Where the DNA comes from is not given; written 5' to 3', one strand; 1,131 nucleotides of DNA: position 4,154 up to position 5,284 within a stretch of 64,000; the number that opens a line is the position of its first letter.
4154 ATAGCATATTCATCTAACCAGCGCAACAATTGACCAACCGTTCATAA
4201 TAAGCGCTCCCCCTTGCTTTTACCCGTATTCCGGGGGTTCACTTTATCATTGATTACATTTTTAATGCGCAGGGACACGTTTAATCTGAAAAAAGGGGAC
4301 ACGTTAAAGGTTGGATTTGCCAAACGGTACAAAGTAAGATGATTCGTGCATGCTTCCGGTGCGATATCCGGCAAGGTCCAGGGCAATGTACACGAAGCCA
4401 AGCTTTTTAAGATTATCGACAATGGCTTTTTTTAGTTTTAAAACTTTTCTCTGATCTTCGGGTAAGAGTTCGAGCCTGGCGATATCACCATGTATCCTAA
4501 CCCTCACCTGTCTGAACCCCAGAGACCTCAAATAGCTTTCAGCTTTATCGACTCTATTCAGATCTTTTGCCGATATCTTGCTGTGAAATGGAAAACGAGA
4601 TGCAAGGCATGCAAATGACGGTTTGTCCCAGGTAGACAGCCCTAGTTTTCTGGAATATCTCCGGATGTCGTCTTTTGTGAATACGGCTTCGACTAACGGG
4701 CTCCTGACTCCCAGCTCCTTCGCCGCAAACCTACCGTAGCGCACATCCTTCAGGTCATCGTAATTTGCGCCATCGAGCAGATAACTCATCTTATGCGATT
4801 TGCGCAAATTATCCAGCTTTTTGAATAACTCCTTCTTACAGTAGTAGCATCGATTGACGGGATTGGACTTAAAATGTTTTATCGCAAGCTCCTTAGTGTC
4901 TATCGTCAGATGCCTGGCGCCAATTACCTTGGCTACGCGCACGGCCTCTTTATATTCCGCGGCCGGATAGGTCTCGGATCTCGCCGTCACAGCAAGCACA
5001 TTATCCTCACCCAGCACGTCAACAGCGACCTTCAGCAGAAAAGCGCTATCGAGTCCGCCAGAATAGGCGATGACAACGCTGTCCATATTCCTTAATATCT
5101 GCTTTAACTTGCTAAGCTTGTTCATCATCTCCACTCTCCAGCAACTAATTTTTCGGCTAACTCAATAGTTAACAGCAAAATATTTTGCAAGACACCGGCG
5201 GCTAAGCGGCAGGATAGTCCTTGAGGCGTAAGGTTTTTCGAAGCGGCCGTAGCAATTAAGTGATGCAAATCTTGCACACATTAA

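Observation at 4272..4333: A ~60-nt conserved element sits within 0-50 nt of stop codons at five sites; at larE it supplies the last nine codons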

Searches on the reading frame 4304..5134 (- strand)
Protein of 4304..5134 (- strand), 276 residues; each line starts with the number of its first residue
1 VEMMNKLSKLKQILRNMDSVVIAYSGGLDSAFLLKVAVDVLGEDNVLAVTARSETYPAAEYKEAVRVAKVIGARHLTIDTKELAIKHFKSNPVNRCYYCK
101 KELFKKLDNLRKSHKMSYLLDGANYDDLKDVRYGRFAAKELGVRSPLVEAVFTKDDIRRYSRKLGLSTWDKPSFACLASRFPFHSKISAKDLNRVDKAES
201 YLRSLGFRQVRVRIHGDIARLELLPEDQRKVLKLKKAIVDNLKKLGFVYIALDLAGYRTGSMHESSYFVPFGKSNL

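Call 9: search_protein_families(library=pfam, proteins=[window:4304-5134:-], max_evalue=0.01)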
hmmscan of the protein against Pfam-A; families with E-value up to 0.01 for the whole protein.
window:4304-5134:- (276 aa): 4 families
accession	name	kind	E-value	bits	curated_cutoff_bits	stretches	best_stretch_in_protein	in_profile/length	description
PF02540.23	NAD_synthase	-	6.5e-09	35.7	21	1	16-90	17-90/242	NAD synthase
PF00764.25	Arginosuc_synth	-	4.7e-05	23.9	27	1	20-88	2-69/162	Arginosuccinate synthase N-terminal HUP domain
PF06508.19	QueC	-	0.0011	18.9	22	0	20-83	2-63/210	Queuosine biosynthesis protein QueC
PF01171.26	ATP_bind_3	-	0.0027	17.9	27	1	20-128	2-109/182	PP-loop family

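Call 42: find_homologous_proteins(query=window:4304-5134:-, max_evalue=1e-40)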
Query window:4304-5134:- (276 aa): 7952 proteins with E <= 1e-40 among 8000 candidates; the best 120 are listed.
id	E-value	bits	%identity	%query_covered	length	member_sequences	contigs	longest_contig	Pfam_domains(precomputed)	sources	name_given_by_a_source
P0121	2.2e-175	599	100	99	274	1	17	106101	PF02540.24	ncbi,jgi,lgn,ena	-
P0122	5.7e-142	490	85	92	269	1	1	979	PF02540.24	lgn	-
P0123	1.2e-131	456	78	95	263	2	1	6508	PF02540.24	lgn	-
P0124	2.2e-131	455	77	95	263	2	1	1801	PF02540.24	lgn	-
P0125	8.3e-131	453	79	91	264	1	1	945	PF02540.24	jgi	jgi:pyridinium-3,5-biscarboxylic acid mononucleotide sulfurtransferase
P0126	4.4e-130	451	79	91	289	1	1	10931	PF02540.24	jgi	jgi:uncharacterized protein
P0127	8.2e-130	450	78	90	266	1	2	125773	PF01171.27,PF02540.24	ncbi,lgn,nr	ncbi:MAG: ATP-dependent sacrificial sulfur transferase LarE [Candidatus Omnitrophica bacterium]|nr:A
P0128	1.5e-129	449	79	95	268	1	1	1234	PF02540.24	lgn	-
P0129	1.8e-128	445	77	94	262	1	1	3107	PF02540.24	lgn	-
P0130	1.1e-127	443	75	95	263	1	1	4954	PF02540.24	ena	-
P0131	1.8e-127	442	74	95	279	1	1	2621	PF02540.24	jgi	jgi:uncharacterized protein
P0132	5.0e-126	437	76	95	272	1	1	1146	PF02540.24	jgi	jgi:uncharacterized protein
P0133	5.6e-126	437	76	95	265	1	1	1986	PF02540.24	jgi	-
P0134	4.5e-125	434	74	95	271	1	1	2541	PF06508.20,PF00764.26,PF02540.24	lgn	-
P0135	2.4e-124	432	72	95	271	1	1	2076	PF02540.24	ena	-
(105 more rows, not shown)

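Call 46: find_encoding_contigs(protein=P0121, flank=1500, max_places=10)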
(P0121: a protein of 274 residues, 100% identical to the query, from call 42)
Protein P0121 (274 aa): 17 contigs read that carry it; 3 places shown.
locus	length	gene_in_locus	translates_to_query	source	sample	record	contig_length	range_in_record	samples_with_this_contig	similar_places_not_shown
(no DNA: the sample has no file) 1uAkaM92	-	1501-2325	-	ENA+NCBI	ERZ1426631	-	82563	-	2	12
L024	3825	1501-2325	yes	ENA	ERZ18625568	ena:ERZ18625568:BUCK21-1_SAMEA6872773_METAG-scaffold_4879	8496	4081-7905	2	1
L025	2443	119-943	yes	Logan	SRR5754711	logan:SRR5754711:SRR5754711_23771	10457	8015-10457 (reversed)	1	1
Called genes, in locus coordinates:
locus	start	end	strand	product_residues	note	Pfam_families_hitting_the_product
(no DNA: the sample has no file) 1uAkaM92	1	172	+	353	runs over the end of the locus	PF02424:ApbE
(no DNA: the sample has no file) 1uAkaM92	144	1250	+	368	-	PF02540:NAD_synthase (faint), PF03054:tRNA_Me_trans, PF06508:QueC (faint), PF20259:tRNA_Me_trans_M, PF20258:tRNA_Me_trans_C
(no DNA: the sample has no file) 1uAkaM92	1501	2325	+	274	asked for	PF02540:NAD_synthase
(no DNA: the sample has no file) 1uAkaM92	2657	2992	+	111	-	-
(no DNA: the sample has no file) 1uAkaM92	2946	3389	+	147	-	PF00293:NUDIX, PF14815:NUDIX_4, PF22327:Nudt16-like (weak)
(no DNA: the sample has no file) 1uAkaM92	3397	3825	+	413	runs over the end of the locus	PF00070:Pyr_redox (faint), PF00890:FAD_binding_2 (weak), PF01134:GIDA (faint), PF01266:DAO (weak), PF03486:HI0933_like, PF07992:Pyr_redox_2, PF12831:FAD_oxidored, PF22780:HI0933_like_1st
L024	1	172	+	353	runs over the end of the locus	PF02424:ApbE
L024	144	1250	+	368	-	PF02540:NAD_synthase (faint), PF03054:tRNA_Me_trans, PF06508:QueC (faint), PF20259:tRNA_Me_trans_M, PF20258:tRNA_Me_trans_C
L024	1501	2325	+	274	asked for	PF02540:NAD_synthase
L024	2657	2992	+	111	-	-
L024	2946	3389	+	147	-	PF00293:NUDIX, PF14815:NUDIX_4, PF22327:Nudt16-like (weak)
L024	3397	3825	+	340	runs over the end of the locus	?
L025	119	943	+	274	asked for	PF02540:NAD_synthase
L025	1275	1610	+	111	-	-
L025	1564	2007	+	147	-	PF00293:NUDIX, PF14815:NUDIX_4, PF22327:Nudt16-like (weak)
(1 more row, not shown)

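Call 64: find_encoding_contigs(protein=P0246, flank=6000, max_places=3)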
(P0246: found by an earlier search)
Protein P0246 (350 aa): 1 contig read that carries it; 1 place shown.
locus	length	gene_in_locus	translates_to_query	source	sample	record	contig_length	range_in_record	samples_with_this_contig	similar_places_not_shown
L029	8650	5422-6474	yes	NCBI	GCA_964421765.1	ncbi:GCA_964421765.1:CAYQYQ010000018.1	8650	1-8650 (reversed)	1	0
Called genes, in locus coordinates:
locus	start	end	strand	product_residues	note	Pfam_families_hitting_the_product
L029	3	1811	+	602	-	?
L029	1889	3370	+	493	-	PF00483:NTP_transferase, PF12804:NTP_transf_3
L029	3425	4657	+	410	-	PF00994:MoCF_biosynth, PF18146:CinA_KH, PF02464:CinA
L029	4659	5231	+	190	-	PF02834:LigT_PEase, PF13563:2_5_RNA_ligase2, PF02834:LigT_PEase (weak)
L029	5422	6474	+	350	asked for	PF00154:RecA_N, PF08423:Rad51, PF06745:ATPase (faint), PF27531:MT3502_N (weak), PF21096:RecA_C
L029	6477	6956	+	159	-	PF21982:RecX_HTH1, PF02631:RecX_HTH2, PF21981:RecX_HTH3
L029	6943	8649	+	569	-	?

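Call 65: find_encoding_contigs(protein=P0243, flank=6000, max_places=3)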
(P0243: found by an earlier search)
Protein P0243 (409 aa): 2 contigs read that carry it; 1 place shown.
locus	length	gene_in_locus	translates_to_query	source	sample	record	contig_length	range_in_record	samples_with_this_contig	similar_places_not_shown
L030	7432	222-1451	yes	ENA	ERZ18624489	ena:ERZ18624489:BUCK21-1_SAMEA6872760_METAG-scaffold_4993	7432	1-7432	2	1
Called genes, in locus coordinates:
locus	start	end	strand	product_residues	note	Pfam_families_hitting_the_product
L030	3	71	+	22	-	?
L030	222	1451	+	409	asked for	PF00154:RecA_N, PF08423:Rad51, PF06745:ATPase (faint), PF27531:MT3502_N (weak), PF21096:RecA_C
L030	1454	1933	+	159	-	PF21982:RecX_HTH1, PF02631:RecX_HTH2, PF21981:RecX_HTH3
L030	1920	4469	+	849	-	PF01411:tRNA-synt_2c, PF07973:tRNA_SAD, PF02272:DHHA1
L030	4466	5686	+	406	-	PF00815:Histidinol_dh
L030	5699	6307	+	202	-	PF00475:IGPD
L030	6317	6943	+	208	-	PF00117:GATase, PF07685:GATase_3 (faint), PF01174:SNO (weak)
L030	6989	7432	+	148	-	?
